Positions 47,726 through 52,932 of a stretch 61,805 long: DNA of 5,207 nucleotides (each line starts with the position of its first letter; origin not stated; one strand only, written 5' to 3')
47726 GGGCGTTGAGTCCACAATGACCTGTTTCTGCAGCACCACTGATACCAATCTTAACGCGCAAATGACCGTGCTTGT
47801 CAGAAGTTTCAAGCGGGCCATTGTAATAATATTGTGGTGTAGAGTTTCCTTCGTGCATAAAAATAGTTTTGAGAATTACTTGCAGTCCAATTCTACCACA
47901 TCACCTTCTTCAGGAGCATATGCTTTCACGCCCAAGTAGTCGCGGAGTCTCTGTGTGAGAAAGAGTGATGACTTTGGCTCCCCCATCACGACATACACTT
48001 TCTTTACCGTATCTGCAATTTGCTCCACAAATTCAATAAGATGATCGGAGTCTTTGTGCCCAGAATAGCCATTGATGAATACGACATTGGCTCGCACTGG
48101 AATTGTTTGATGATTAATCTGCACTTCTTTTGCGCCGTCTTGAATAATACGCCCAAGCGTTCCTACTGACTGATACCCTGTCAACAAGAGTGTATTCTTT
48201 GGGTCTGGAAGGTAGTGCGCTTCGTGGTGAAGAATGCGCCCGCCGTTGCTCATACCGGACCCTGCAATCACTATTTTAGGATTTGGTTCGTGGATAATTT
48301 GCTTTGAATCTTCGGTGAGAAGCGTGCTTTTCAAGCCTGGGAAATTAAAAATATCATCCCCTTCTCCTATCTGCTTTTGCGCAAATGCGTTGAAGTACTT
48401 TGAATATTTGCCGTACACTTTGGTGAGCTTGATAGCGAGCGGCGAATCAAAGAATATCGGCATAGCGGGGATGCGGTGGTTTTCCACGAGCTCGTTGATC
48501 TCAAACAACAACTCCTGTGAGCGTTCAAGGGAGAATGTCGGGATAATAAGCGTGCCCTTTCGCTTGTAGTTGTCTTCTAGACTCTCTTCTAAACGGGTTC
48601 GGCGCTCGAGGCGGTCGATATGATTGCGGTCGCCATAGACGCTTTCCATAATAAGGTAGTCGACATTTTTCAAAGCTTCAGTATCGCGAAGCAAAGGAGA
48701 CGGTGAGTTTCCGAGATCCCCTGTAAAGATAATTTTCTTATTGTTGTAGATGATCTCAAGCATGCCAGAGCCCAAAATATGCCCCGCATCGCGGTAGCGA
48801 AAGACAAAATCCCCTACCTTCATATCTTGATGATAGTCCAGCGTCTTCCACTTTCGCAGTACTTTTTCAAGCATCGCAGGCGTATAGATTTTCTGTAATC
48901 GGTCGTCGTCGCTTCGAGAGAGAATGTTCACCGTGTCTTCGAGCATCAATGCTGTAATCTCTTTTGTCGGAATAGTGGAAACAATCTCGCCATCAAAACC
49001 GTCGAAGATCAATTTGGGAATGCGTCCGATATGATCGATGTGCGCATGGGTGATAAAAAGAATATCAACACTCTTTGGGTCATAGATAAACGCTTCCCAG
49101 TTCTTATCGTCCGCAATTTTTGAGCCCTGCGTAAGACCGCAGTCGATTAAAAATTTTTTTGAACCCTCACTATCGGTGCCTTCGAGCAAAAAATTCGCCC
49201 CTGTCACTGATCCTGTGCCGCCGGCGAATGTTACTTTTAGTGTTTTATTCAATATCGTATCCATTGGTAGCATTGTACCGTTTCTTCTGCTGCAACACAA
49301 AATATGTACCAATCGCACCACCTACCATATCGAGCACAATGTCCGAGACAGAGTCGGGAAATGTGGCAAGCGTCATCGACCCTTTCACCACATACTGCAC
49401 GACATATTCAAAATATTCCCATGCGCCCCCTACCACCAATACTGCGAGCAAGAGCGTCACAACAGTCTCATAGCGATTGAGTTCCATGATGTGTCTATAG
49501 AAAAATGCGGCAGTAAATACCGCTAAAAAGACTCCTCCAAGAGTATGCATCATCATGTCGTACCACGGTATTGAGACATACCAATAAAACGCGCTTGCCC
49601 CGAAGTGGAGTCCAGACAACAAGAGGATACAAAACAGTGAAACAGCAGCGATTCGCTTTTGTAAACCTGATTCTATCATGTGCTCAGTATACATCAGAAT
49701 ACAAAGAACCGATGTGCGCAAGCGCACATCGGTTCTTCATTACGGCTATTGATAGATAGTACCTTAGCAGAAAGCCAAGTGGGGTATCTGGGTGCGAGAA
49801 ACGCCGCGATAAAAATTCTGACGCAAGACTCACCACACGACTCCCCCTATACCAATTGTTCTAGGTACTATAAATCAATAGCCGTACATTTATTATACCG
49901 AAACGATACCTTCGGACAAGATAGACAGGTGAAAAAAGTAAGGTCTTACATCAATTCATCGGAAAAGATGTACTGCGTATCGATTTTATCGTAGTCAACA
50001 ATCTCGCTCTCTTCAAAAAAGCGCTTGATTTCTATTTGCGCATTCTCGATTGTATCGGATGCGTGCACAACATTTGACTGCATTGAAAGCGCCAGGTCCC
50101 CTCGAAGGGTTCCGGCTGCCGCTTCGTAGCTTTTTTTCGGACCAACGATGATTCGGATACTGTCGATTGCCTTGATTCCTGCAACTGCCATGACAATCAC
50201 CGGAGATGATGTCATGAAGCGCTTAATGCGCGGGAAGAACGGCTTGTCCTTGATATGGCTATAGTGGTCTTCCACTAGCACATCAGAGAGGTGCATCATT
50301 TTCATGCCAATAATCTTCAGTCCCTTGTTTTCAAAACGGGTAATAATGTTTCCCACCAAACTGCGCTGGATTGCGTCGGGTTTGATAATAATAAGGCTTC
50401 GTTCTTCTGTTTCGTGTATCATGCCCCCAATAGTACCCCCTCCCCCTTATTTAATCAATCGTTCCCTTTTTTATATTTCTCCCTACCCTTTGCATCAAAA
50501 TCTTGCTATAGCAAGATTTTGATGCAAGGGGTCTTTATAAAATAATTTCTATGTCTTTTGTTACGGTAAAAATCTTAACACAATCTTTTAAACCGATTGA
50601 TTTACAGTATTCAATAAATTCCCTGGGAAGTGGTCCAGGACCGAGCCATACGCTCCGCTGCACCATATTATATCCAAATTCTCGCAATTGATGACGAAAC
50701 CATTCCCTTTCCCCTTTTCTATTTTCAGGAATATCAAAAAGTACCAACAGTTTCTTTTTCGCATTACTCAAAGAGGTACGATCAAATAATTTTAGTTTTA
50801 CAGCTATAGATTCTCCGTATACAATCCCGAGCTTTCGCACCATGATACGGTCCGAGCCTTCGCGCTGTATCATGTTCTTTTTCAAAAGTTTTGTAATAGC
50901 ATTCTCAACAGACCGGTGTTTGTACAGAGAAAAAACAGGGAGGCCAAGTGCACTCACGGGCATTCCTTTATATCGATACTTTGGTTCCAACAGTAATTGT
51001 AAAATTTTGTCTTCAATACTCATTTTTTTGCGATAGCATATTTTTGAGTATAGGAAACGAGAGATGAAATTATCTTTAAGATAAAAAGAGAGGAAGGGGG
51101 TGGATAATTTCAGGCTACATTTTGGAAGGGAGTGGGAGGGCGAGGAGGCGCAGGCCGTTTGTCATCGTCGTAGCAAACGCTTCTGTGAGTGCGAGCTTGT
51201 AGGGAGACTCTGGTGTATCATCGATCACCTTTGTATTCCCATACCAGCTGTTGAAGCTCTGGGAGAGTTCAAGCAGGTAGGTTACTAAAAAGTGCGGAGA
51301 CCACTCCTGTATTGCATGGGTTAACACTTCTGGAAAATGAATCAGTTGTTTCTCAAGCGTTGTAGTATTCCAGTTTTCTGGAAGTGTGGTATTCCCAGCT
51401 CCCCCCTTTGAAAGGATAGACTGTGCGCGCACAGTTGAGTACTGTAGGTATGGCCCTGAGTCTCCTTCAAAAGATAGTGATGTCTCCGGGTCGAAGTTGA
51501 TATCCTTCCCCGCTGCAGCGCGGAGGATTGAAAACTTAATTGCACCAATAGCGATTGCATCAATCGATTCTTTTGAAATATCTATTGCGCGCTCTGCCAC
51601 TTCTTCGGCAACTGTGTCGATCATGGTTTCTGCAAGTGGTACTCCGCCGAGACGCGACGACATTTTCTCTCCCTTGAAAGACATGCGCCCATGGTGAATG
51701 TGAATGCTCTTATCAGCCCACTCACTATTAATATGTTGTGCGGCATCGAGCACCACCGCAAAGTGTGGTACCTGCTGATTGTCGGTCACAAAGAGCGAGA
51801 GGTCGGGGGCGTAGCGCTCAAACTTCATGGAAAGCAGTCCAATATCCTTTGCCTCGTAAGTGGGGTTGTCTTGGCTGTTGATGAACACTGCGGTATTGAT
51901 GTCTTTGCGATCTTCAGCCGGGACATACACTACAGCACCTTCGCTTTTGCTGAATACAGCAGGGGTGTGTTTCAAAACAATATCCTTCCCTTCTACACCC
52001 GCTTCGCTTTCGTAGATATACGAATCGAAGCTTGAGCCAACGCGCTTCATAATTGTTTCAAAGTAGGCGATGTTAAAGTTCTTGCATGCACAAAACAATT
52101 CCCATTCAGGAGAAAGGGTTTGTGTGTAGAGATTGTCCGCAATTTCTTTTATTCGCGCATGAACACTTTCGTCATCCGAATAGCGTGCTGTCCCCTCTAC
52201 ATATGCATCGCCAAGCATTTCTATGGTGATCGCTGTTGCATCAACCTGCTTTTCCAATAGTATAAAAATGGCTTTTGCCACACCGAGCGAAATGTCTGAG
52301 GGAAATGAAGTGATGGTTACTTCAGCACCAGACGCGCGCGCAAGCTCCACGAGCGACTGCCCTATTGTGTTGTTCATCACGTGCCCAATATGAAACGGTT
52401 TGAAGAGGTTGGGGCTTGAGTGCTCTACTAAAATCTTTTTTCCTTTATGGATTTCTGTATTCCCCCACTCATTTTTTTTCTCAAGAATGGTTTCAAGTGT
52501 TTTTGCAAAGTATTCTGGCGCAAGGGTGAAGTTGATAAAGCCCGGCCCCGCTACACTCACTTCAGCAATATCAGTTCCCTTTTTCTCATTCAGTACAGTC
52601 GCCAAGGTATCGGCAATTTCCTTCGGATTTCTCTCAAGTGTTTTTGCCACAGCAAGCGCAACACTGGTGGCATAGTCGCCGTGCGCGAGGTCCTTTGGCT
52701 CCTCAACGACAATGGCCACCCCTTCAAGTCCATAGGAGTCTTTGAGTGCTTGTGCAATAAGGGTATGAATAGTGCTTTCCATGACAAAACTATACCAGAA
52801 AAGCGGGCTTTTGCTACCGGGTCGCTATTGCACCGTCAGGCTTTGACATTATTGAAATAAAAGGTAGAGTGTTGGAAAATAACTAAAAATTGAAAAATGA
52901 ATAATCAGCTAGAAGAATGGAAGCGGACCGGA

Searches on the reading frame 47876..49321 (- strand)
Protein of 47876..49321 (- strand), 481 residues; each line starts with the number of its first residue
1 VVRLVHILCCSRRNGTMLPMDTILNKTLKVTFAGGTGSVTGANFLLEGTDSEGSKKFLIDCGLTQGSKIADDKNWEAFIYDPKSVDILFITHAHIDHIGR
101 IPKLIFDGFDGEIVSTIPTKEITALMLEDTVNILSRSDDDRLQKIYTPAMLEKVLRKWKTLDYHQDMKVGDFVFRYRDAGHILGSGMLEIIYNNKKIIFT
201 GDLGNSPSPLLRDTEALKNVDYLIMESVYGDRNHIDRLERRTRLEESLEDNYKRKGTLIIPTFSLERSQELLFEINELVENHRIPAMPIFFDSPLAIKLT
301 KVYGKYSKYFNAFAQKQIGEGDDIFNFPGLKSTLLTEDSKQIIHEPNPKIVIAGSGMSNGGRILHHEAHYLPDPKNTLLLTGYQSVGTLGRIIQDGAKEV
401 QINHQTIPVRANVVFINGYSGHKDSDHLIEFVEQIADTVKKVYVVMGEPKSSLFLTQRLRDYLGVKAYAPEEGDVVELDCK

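Call 9: search_protein_families(library=pfam, proteins=[window:47876-49321:-], max_evalue=0.01)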
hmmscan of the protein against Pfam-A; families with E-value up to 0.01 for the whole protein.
window:47876-49321:- (481 aa): 5 families
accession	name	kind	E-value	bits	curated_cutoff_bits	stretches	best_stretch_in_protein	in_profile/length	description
PF10996.14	Beta-Casp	-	2.9e-34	118.6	27.7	1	269-392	2-119/120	Beta-Casp domain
PF00753.33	Lactamase_B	-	1.9e-11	44.7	22.7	1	53-214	14-161/196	Metallo-beta-lactamase superfamily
PF07521.17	RMMBL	-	6.5e-10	39.3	21.6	1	407-470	2-63/63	Zn-dependent metallo-hydrolase RNA specificity domain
PF16661.11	Lactamase_B_6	-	7e-09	35.8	27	1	56-216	8-175/193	Metallo-beta-lactamase superfamily domain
PF12706.13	Lactamase_B_2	-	6.6e-07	29.6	27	1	57-232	3-170/200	Beta-lactamase superfamily domain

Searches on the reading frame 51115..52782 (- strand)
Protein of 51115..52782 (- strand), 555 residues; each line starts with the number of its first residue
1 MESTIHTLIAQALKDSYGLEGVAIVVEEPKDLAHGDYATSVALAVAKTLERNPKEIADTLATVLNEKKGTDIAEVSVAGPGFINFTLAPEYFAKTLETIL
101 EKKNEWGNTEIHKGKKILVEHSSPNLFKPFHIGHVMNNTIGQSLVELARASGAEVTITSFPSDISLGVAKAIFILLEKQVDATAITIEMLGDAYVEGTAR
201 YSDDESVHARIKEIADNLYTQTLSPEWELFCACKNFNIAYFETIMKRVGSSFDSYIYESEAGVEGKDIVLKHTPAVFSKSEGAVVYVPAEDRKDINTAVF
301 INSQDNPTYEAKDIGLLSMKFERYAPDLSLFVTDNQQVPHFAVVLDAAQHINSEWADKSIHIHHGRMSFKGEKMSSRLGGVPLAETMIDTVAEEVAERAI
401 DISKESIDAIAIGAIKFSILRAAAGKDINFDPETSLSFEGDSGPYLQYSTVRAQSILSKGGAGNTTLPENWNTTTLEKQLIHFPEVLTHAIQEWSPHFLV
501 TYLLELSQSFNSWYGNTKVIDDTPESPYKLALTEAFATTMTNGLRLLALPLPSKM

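Call 69: search_protein_families(library=pfam, proteins=[window:51115-52782:-], max_evalue=0.00001)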
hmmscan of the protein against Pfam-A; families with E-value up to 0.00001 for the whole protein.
window:51115-52782:- (555 aa): 3 families
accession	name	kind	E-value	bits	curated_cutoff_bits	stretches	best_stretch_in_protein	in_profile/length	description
PF03485.21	Arg_tRNA_synt_N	-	1.1e-22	80.8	21.5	1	4-87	2-85/85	Arginyl tRNA synthetase N terminal domain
PF00750.26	tRNA-synt_1d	-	1.6e-21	77.1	23.3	1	96-422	2-339/349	tRNA synthetases class I (R), catalytic domain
PF05746.21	DALR_1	-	4.3e-21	75.6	22.3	1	446-555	1-117/117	DALR anticodon binding domain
